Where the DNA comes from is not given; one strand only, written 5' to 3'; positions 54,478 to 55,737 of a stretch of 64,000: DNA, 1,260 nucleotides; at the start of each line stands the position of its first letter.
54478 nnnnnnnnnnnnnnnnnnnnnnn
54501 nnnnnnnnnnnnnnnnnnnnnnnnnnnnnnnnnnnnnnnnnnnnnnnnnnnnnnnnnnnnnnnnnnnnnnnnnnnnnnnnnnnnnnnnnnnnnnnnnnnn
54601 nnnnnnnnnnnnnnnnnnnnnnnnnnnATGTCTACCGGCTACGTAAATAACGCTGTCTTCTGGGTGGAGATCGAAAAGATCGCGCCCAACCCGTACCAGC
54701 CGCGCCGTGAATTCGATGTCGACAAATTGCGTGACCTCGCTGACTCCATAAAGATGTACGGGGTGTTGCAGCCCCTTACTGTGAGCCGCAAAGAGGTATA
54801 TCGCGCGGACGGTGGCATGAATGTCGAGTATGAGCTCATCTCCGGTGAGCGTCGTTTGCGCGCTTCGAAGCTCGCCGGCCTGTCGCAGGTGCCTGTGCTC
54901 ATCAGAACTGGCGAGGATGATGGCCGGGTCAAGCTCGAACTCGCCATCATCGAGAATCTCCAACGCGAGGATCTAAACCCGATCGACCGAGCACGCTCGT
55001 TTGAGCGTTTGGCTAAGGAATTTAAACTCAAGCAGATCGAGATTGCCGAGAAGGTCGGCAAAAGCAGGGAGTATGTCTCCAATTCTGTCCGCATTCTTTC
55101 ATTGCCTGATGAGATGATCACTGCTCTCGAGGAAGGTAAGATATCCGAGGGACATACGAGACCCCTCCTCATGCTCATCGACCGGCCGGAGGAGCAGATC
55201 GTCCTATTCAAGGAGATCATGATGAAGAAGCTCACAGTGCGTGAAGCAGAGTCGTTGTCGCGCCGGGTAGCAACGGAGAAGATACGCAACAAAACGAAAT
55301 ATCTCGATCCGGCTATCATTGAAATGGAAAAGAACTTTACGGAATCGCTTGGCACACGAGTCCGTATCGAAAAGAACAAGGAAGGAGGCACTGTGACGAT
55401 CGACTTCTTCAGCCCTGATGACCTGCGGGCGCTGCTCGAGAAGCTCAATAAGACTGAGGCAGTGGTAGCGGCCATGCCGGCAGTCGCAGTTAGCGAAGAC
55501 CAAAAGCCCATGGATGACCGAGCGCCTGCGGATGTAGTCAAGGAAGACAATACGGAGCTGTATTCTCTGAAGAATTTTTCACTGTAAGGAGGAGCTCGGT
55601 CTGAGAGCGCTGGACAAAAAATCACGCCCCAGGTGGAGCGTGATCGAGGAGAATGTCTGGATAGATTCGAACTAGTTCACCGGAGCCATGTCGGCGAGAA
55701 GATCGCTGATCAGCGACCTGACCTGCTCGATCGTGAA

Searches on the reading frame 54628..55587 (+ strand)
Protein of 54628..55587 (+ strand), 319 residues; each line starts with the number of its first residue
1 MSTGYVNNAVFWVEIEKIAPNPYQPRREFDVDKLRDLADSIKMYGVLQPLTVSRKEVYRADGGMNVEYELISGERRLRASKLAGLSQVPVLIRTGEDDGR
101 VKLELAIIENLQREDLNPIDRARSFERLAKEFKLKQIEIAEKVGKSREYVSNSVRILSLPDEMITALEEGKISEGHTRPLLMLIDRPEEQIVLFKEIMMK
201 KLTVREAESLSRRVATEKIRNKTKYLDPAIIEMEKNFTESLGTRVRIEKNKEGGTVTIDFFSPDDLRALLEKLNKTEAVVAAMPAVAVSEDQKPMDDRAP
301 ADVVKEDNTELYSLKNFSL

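Call 24: search_protein_families(library=pfam, proteins=[window:54628-55587:+], max_evalue=0.001)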
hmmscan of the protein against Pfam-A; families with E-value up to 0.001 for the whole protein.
window:54628-55587:+ (319 aa): 4 families
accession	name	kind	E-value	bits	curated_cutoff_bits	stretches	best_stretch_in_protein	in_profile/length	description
PF17762.8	HTH_ParB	-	4.6e-31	107.4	22.6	1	114-214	1-100/102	ParB HTH domain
PF02195.25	ParB_N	-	1.1e-25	90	26.3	1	13-112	6-95/95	ParB N-terminal domain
PF23552.2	ParB_C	-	2.6e-09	36.8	23.8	1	227-273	2-49/50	ParB dimerisation domain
PF08535.16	KorB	-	0.00044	20.6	22.3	0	134-173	4-43/89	KorB domain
